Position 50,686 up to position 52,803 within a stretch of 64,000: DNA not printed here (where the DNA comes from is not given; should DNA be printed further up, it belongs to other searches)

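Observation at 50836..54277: Translationally coupled exported trio: novel-domain-MBL fusion, orphan FGE-like protein, and diheme cytochrome c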

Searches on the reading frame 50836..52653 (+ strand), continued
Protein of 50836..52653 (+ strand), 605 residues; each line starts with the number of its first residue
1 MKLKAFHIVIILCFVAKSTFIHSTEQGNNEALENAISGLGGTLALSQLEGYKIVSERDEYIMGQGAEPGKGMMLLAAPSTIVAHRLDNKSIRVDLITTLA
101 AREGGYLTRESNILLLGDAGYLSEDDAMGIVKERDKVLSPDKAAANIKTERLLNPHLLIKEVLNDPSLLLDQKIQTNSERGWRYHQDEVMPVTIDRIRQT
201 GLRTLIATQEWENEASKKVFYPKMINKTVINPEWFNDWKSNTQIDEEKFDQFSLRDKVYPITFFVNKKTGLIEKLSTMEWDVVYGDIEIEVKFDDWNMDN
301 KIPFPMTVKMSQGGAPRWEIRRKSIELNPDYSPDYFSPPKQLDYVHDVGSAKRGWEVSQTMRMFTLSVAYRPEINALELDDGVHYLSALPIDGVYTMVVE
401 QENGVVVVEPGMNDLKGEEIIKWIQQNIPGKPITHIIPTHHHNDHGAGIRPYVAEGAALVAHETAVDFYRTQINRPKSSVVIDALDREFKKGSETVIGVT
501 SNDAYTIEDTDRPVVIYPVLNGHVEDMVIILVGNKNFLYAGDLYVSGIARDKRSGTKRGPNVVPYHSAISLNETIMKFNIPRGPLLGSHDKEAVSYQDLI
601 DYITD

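Call 20: find_related_loci(query=A3, collection=genome_contigs, flank=8000)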
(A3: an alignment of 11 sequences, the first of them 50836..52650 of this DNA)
Query A3 (605 aa) in genome_contigs; peptide patterns used: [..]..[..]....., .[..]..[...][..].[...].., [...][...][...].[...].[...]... (x = any residue, [..] = any of these).
106 stretches matched a pattern; 41 encode a relative of the query (tblastn E <= 1e-3); 38 distinct loci.
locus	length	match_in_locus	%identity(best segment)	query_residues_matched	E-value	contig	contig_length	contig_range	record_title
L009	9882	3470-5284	94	1-605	0e+0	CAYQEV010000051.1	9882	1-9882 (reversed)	MAG TPA_asm: uncultured Woeseia sp. isolate binchicken_co46_507 genome assembly, contig: NODE_13474_length_9882_cov_50.7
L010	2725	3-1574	91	82-605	0e+0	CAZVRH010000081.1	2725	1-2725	MAG TPA_asm: uncultured Woeseia sp. isolate SRP077602_co9_444 genome assembly, contig: NODE_73191_length_2725_cov_22.213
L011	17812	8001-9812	71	1-605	0e+0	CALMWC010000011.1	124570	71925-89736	MAG: uncultured Gammaproteobacteria bacterium isolate FRAM_RAS_EGC1617_bin4 genome assembly, contig: FRAM_EGC1617_bin4-1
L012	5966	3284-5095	71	1-605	0e+0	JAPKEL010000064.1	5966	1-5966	MAG: Woeseiaceae bacterium isolate ANT-115 NODE_9222_length_5966_cov_12.994586, whole genome shotgun sequence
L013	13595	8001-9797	71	12-605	0e+0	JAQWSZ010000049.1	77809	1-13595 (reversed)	MAG: Gammaproteobacteria bacterium isolate cluster2_bin.70 k141_3448389, whole genome shotgun sequence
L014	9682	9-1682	72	48-605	0e+0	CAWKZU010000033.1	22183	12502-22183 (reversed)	MAG: Gammaproteobacteria bacterium isolate CB4_SCM.73 genome assembly, contig: Ga0302127_10000479, whole genome shotgun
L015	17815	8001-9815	63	1-605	0e+0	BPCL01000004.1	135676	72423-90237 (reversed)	MAG: Woeseia sp. CM1_200m.P17 DNA, sequence04, whole genome shotgun sequence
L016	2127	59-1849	64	9-605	0e+0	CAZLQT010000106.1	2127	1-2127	MAG TPA_asm: uncultured Woeseia sp. isolate SRP077602_co4_39 genome assembly, contig: NODE_124204_length_2127_cov_8.2475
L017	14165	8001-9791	64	9-605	0e+0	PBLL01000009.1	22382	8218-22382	MAG: Actinomycetota bacterium isolate SP24 162241, whole genome shotgun sequence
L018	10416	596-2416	59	1-605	0e+0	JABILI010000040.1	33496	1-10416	MAG: Porticoccaceae bacterium isolate SI054_bin69 k141_19877, whole genome shotgun sequence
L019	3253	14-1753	58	23-605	0e+0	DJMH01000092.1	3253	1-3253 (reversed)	MAG TPA_asm: Dehalococcoidia bacterium UBA6495 UBA6495_contig_60739, whole genome shotgun sequence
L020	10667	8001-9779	56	9-605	0e+0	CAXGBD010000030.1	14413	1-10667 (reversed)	MAG TPA_asm: uncultured Gammaproteobacteria bacterium isolate ERR598981_concoct_43 genome assembly, contig: ERZ833884.92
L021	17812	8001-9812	50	3-605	0e+0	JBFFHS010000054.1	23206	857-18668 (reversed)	MAG: Gammaproteobacteria bacterium isolate Mix_mud16.2022.02.36 k141_245584_length_23206_cov_15.1194, whole genome shotg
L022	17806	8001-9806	48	1-605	0e+0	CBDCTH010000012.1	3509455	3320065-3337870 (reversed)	MAG: Gammaproteobacteria bacterium isolate a8af13e8-0241-4292-a4be-8c867e9427f0 genome assembly, contig: contig_12, whol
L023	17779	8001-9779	49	13-605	0e+0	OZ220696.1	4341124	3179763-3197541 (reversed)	MAG: Gammaproteobacteria bacterium isolate 0e11e2d6-1b48-4829-982c-b9eef2b3ec67 genome assembly, chromosome: 1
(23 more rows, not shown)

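Call 25: search_solved_structures(query=A3, max_evalue=0.01, show_alignments=0)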
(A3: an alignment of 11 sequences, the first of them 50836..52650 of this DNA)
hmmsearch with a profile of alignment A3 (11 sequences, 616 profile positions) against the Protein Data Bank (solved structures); distinct sequences matched with E-value up to 0.01: 145 (the best 60 are shown).
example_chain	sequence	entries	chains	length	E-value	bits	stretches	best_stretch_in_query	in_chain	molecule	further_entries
2nxa_A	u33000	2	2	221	2.6e-11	45.9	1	408-469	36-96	Beta-lactamase II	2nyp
2nzf_A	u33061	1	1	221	4.9e-10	41.6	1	408-469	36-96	Beta-lactamase II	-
2nze_A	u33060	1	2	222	4.9e-10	41.6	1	408-469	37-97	Beta-lactamase II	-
4nur_A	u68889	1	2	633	6.4e-10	41.3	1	391-466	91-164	PSdsA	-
6xfr_A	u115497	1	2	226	6.7e-10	41.2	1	409-476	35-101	Lactamase_B domain-containing protein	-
3knr_A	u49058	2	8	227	8.8e-10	40.8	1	408-469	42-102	Beta-lactamase 2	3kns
1dxk_A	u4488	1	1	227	1.7e-08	36.6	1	408-469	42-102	CLASS B BETA-LACTAMASE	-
4pdx_A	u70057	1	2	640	2.8e-08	35.9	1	393-467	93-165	Putative alkyl/aryl-sulfatase YjcS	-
1bmc_A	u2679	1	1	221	3.1e-08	35.7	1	408-469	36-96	METALLO-BETA-LACTAMASE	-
4nq4_A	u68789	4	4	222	3.1e-08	35.7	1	408-469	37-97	Beta-lactamase 2 | Metallo-beta-lactamase type 2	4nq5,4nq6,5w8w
1bc2_A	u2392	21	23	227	3.2e-08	35.6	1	408-469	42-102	METALLO-BETA-LACTAMASE II | PROTEIN (BETA-LACTAMASE) | Beta-lactamase II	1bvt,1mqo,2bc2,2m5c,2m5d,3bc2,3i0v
4c09_A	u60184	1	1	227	3.3e-08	35.6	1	408-469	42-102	BETA-LACTAMASE 2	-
7tl5_A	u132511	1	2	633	4.8e-08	35.1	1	391-466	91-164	Lactamase_B domain-containing protein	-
2bfk_A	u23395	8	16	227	5.2e-08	35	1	408-469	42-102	BETA-LACTAMASE II | Metallo-beta-lactamase type 2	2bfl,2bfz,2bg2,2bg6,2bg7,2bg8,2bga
8d2z_A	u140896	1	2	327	5.7e-08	34.8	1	379-557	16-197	Metallo-beta-lactamase superfamily protein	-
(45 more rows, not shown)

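Call 52: predict_structure(alignment_id=A1)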
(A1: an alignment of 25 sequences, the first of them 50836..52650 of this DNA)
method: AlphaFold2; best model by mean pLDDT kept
length: 605 residues; sequences in the alignment: 25
mean_pLDDT: 46.0   pTM: 0.43
mean pLDDT of the five models: 46.0, 42.8, 39.7, 39.6, 33.5
residues with pLDDT >= 90: 1; 70-90: 98; 50-70: 150; < 50: 356
segments of 3 or more residues with pLDDT < 50: 16-28, 49-154, 176-244, 257-259, 277-371, 389-394, 412-415, 442-451, 474-492, 521-525, 545-566
pLDDT, mean of each block of 10 residues (from residue 1): 61 48 39 68 57 29 24 26 29 21 20 23 24 25 35 53 73 49 25 22 24 29 23 33 55 62 64 45 27 37 37 28 34 35 28 26 25 71 71 67 81 56 81 77 35 65 66 40 30 66 79 76 52 68 43 30 49 70 63 61 52
secondary structure, 60 per line:
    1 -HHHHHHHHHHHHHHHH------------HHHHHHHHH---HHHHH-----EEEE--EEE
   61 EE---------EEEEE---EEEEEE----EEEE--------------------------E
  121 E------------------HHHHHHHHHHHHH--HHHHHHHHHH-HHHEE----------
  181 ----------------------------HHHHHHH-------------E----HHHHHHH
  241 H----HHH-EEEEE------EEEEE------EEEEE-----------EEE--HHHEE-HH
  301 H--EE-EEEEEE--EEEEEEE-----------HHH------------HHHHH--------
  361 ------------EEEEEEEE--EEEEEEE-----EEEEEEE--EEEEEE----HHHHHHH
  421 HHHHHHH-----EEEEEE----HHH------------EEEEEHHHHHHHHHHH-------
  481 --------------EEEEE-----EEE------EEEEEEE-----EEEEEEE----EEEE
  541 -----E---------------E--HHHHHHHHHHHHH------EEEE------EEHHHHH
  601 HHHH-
elements in order: H2-17 H30-38 H42-46 E52-55 E58-62 E72-76 E80-85 E90-93 H140-152 H155-164 H209-215 H234-241 E250-254 E261-265 E272-276 E288-290 E307-312 E315-321 H348-352 E373-380 E383-389 E395-401 E404-409 H414-427 E433-438 E458-462 H463-473 E495-499 E505-507 E514-520 E526-532 E537-540 H565-577 E584-587 H596-604

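Call 57: search_protein_families(library=pfam, alignment_id=A2, max_evalue=1)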
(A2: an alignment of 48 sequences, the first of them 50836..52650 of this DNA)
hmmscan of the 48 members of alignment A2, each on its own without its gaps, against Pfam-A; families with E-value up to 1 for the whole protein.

A. member 1, window:50836-52650:+ (605 aa): 3 families
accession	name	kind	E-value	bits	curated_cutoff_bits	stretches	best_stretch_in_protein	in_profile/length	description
PF00753.33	Lactamase_B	-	4.8e-13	49.9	22.7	1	392-545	4-152/196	Metallo-beta-lactamase superfamily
PF12706.13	Lactamase_B_2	-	0.015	15.3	27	1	431-543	29-143/200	Beta-lactamase superfamily domain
PF19259.5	Ty3_capsid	-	0.021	14.7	29.1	1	206-253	37-82/198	Ty3 transposon capsid-like protein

B. families by the number of members that match (of 48 scanned): 38 families (the first 25 are shown)
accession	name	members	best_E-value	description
PF00753.33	Lactamase_B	48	4.8e-27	Metallo-beta-lactamase superfamily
PF12706.13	Lactamase_B_2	41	1.9e-15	Beta-lactamase superfamily domain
PF19583.5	ODP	13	9.1e-07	ODP family beta lactamase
PF01391.23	Collagen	8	1.2e-06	Collagen triple helix repeat (20 copies)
PF14125.13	DUF4292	8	0.0041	Domain of unknown function (DUF4292)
PF21827.1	New_glue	2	0.13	New glue protein family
PF07452.17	CHRD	1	2.7e-34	CHRD domain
PF13442.11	Cytochrome_CBB3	1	2.6e-21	Cytochrome C oxidase, cbb3-type, subunit III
PF07676.18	PD40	1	2.5e-14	WD40-like Beta Propeller Repeat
PF00034.26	Cytochrom_C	1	2.6e-09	Cytochrome c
PF13860.13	FlgD_ig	1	1.4e-07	FlgD Ig-like domain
PF18962.6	Por_Secre_tail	1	0.00015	Secretion system C-terminal sorting domain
PF00930.27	DPPIV_N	1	0.0013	Dipeptidyl peptidase IV (DPP IV) N-terminal region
PF09699.15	Paired_CXXCH_1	1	0.0058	Doubled CXXCH motif (Paired_CXXCH_1)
PF02952.23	Fucose_iso_C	1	0.015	L-fucose isomerase, C-terminal domain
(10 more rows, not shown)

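Call 63: predict_structure(alignment_id=A5)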
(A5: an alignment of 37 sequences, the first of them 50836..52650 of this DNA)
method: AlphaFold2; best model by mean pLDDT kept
length: 605 residues; sequences in the alignment: 37
mean_pLDDT: 88.1   pTM: 0.87
mean pLDDT of the five models: 88.1, 86.4, 86.2, 84.1, 84.1
residues with pLDDT >= 90: 413; 70-90: 136; 50-70: 25; < 50: 31
segments of 3 or more residues with pLDDT < 50: 1-25, 363-365
pLDDT, mean of each block of 10 residues (from residue 1): 38 39 56 96 95 94 86 86 95 86 74 93 69 77 91 95 94 65 90 88 94 95 95 94 91 93 96 94 88 94 96 93 96 92 90 82 59 93 90 89 96 92 97 97 90 97 96 90 88 93 96 96 95 89 91 81 89 97 92 94 91
secondary structure, 60 per line:
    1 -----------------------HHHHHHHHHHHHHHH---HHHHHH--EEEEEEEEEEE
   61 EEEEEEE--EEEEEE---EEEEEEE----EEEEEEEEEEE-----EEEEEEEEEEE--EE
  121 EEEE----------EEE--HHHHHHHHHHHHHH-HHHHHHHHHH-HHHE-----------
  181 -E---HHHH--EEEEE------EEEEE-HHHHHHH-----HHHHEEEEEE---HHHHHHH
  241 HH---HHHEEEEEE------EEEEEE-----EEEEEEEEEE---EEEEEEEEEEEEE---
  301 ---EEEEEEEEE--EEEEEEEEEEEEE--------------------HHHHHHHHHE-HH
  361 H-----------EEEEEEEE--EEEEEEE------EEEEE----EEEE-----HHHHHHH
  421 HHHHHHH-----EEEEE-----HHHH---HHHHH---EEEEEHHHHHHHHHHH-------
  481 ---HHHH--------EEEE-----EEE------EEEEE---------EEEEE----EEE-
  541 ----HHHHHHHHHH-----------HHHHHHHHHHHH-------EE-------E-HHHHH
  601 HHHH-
elements in order: H24-38 H42-47 E50-67 E70-75 E79-85 E90-100 E106-116 E119-124 E135-137 H140-153 H155-164 H186-189 E192-196 E203-207 H209-215 H221-224 E225-230 H234-242 E249-254 E261-266 E272-281 E285-297 E304-312 E315-327 H348-356 E373-380 E383-389 E396-400 E405-408 H414-427 E433-437 H443-446 H450-454 E458-462 H463-473 H484-487 E496-499 E505-507 E514-518 E528-532 E537-539 H545-554 H566-577 H596-604

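Call 71: fold_search(model_id=the predicted structure, library=pdb)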
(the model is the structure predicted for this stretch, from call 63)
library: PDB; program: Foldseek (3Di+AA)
matches with E <= 10: 939; with E <= 0.001: 463
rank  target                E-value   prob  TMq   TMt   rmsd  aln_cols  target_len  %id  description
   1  3knr_B                5.4e-09  1.00  0.28  0.76   5.7       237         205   20  Bacillus cereus metallo-beta-lactamase Cys221Asp mutant, 1 mM Zn(II) (released 2010-11-24)
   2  2znb_A                7.1e-09  1.00  0.29  0.72   5.8       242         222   18  METALLO-BETA-LACTAMASE (CADMIUM-BOUND FORM) (released 1998-01-28)
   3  4znb_A                9.2e-09  1.00  0.28  0.69   5.9       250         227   18  METALLO-BETA-LACTAMASE (C181S MUTANT) (released 1999-06-08)
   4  6xfr_B                1.1e-08  1.00  0.28  0.72   5.0       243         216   15  Metallo-beta-lactamase from Pontibacter korlensis (released 2021-06-23)
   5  1x8i                  1.1e-08  1.00  0.27  0.67   5.7       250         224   16  Crystal Structure of the Zinc Carbapenemase CphA in Complex with the Antibiotic Biapenem (released 2004-12-28)
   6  1bmc                  1.3e-08  1.00  0.28  0.75   5.5       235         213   20  STRUCTURE OF A ZINC METALLO-BETA-LACTAMASE FROM BACILLUS CEREUS (released 1996-08-28)
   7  3i13                  1.6e-08  1.00  0.28  0.74   5.5       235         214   18  Bacillus cereus Zn-dependent metallo-beta-lactamase at pH 5.8 (released 2009-12-29)
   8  5fqb                  1.8e-08  1.00  0.28  0.73   5.6       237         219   18  Crystal Structure of Bacillus cereus Metallo-Beta-Lactamase with 2C (released 2016-08-10)
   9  5b3r_B                1.8e-08  1.00  0.27  0.68   5.6       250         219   17  Crystal structure of metallo-beta-lactamase IMP-18 from Pseudomonas aeruginosa (released 2017-02-15)
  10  1hlk_A                1.8e-08  1.00  0.28  0.70   6.0       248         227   17  METALLO-BETA-LACTAMASE FROM BACTEROIDES FRAGILIS IN COMPLEX WITH A TRICYCLIC INHIBITOR (released 2001-11-30)
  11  6uxu_A                1.8e-08  1.00  0.27  0.53   7.1       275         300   12  X-ray Crystal Structure of Chlorothalonil Dehalogenase: Analyzing the Catalytic Mechanism of Hydrolytic Dehalogenation (released 2020-05-13)
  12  2nze_A                2.1e-08  1.00  0.28  0.74   5.6       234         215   18  Structure of beta-lactamase II from Bacillus cereus. R121H, C221S double mutant. Space group P3121. (released 2007-05-29)
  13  3fcz_A                2.1e-08  1.00  0.28  0.71   5.8       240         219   20  Adaptive protein evolution grants organismal fitness by improving catalysis and flexibility (released 2008-12-09)
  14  3f9o                  2.3e-08  1.00  0.27  0.66   5.7       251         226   15  Crystal Structure of the Di-Zinc Carbapenemase CphA from Aeromonas Hydrophila (released 2009-09-01)
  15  6v5m                  2.4e-08  1.00  0.28  0.71   5.8       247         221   19  Crystal Structure of Metallo Beta Lactamase from Hirschia baltica in Complex with Succinate (released 2019-12-25)
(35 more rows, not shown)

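Call 86: search_dna_similar(query=window:50836-52650:+, collection=plasmids, mode=protein, max_evalue=1e-10, max_rows=15)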
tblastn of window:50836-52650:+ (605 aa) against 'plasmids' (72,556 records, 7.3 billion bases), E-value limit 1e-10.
No match.
